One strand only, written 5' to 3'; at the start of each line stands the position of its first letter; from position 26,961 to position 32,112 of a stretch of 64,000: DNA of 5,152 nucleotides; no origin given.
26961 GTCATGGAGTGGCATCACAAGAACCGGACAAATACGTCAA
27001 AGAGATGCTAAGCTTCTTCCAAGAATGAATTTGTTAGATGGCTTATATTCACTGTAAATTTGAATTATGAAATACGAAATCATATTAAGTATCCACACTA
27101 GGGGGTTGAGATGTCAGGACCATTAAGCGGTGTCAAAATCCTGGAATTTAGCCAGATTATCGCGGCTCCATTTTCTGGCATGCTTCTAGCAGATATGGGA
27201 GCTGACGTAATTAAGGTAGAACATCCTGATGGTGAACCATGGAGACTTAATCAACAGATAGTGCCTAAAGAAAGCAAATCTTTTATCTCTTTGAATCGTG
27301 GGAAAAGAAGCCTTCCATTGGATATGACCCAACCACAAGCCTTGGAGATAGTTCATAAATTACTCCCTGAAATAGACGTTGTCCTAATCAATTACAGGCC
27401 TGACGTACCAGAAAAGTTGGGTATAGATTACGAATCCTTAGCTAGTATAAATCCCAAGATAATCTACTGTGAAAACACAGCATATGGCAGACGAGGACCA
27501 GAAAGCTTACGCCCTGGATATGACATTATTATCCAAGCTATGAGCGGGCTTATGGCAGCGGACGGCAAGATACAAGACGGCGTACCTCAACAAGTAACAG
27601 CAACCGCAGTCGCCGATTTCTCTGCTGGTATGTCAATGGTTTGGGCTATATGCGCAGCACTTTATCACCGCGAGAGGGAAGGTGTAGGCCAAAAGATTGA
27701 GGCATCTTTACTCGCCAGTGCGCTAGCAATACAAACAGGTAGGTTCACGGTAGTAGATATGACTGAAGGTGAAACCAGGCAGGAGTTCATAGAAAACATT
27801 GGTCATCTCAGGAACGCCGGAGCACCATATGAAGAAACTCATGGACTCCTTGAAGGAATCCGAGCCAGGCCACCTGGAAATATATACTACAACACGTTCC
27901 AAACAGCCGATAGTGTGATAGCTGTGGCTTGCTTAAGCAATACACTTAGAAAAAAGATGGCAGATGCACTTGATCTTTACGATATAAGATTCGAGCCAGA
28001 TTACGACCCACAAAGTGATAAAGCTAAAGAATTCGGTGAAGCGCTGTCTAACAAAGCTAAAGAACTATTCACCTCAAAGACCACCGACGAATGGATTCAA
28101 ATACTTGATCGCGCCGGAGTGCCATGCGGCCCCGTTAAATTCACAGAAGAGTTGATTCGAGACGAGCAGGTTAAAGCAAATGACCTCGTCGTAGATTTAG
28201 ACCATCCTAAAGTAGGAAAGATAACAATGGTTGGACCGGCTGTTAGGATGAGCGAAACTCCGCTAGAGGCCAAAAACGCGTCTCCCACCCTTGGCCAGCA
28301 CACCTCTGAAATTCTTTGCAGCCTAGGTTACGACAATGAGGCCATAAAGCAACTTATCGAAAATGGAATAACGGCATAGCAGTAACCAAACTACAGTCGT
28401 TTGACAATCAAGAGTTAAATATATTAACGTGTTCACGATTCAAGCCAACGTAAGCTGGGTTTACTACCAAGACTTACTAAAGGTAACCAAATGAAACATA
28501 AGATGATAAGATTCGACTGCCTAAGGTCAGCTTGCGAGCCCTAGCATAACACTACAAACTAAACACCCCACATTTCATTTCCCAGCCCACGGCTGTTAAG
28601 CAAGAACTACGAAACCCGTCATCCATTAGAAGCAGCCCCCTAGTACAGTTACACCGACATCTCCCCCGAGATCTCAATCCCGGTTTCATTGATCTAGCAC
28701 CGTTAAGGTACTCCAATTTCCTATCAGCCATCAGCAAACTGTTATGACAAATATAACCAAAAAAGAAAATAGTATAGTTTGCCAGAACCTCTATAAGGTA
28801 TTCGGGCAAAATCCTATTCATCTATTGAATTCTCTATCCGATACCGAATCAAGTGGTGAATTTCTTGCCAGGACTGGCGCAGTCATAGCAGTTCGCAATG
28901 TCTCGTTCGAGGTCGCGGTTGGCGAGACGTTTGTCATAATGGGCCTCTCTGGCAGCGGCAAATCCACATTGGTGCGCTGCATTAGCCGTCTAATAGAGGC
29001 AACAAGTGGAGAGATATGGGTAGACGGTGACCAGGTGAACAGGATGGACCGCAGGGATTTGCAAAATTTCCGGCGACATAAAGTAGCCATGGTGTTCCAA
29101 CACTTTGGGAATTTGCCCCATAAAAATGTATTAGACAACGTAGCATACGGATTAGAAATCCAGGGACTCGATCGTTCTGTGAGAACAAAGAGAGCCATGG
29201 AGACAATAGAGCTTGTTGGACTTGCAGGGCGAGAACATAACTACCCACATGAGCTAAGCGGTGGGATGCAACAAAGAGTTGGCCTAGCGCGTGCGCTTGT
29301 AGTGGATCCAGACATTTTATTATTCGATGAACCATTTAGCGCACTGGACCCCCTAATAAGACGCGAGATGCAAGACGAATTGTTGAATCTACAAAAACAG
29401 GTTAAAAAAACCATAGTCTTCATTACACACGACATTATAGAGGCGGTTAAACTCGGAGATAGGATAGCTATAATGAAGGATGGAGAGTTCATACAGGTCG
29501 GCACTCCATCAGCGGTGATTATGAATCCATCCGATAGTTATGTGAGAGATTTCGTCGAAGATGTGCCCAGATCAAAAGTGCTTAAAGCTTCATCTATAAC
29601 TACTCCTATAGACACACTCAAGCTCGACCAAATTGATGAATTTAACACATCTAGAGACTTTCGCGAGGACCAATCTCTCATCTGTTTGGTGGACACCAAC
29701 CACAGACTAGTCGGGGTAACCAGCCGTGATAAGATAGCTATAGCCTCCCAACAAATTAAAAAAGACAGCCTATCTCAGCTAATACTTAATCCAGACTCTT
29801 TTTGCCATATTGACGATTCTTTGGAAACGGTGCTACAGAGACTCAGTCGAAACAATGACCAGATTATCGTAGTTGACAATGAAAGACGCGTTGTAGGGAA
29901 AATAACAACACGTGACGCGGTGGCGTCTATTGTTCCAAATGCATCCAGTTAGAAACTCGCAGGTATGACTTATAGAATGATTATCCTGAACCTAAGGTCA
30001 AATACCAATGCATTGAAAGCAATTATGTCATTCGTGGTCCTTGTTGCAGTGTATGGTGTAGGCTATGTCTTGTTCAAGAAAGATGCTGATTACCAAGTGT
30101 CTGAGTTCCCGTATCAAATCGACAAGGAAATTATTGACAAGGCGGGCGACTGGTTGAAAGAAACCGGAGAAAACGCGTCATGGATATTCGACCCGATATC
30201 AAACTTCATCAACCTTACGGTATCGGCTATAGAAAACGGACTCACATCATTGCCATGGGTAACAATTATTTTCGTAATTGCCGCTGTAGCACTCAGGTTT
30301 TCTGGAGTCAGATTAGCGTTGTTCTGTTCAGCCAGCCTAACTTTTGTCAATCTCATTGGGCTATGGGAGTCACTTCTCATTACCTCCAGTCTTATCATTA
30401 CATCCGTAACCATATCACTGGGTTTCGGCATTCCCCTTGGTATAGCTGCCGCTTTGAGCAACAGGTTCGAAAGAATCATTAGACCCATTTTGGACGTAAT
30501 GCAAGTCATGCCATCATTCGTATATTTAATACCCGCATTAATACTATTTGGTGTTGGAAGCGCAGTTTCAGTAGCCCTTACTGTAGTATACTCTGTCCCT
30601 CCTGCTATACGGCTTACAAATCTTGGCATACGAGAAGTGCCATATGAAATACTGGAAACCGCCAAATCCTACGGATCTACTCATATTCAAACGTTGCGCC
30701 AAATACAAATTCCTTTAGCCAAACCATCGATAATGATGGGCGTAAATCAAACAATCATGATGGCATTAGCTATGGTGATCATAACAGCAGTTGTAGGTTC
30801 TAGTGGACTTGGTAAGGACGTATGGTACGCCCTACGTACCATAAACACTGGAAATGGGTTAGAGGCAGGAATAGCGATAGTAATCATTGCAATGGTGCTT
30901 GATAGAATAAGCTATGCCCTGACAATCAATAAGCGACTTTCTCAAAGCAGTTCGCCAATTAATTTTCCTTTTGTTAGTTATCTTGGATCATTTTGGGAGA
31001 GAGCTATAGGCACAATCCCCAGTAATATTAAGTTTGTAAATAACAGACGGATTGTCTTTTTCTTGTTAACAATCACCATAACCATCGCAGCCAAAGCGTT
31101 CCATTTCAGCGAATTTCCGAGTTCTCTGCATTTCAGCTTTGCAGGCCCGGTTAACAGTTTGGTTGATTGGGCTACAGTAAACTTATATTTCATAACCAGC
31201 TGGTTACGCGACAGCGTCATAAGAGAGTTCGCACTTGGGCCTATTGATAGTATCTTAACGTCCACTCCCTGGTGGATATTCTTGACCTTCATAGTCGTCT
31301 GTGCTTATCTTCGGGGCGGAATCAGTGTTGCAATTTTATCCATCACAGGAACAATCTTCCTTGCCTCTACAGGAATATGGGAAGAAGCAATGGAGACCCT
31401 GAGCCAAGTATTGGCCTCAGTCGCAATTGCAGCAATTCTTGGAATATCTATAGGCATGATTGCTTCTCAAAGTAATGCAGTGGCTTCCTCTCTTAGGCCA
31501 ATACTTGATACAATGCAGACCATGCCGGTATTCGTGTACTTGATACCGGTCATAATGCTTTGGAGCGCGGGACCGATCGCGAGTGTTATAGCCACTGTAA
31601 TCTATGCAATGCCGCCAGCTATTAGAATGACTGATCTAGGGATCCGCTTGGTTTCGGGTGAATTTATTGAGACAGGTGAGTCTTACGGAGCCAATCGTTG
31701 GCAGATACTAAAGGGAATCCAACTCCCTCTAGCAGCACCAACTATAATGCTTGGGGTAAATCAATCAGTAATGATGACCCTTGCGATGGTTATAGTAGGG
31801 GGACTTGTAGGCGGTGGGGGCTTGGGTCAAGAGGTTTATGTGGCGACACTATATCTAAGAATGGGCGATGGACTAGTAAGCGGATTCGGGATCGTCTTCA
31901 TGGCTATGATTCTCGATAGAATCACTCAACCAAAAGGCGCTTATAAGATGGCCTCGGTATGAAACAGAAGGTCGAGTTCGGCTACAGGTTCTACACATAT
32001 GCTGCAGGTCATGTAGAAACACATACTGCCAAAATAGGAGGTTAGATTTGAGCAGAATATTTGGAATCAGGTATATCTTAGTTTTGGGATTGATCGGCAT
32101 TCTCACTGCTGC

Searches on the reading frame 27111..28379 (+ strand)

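Call 47: search_protein_families(library=pfam, max_evalue=0.00001, proteins=[window:27111-28379:+])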
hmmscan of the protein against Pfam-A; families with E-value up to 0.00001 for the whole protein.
window:27111-28379:+ (422 aa): 1 family
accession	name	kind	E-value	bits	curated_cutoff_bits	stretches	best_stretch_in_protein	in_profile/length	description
PF02515.22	CoA_transf_3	-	2.3e-103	346.6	23.3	1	5-398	1-366/366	CoA-transferase family III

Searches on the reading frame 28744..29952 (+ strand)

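Call 47: search_protein_families(library=pfam, max_evalue=0.00001, proteins=[window:28744-29952:+])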
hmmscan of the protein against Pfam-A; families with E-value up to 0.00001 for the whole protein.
window:28744-29952:+ (402 aa): 3 families
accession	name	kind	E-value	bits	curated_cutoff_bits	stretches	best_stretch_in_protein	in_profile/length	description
PF00005.33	ABC_tran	-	3e-35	122.2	25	1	51-198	2-136/137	ABC transporter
PF13304.12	AAA_21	-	1.1e-08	36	27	0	168-230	235-299/304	AAA domain, putative AbiEii toxin, Type IV TA system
PF00571.33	CBS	-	7.4e-07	29.8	24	0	353-395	11-54/57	CBS domain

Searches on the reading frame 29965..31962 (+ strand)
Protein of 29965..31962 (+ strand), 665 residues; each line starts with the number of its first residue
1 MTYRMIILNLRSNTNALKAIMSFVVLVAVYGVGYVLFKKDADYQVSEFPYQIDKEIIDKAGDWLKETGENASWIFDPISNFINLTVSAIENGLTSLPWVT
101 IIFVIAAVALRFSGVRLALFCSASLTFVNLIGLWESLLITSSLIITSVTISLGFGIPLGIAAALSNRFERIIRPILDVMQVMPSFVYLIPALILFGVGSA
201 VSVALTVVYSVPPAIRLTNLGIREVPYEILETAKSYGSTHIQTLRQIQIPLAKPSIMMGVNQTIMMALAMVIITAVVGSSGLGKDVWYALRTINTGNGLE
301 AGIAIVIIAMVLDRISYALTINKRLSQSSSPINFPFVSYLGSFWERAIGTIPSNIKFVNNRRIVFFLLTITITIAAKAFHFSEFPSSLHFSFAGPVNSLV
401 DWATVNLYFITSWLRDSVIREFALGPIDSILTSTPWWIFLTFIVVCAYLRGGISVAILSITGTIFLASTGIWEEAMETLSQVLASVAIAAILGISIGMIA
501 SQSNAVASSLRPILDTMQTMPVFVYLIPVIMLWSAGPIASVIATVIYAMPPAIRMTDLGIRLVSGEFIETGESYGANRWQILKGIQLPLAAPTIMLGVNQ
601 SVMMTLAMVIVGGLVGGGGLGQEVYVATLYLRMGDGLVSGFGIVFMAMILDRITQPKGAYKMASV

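Call 48: search_protein_families(library=pfam, max_evalue=0.00001, proteins=[window:29965-31962:+])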
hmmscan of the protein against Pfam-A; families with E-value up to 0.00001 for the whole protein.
window:29965-31962:+ (665 aa): 1 family
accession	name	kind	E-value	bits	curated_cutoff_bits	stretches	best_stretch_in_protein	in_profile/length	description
PF00528.27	BPD_transp_1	-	3.4e-39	134.9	26.4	2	155-316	1-171/184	Binding-protein-dependent transport system inner membrane component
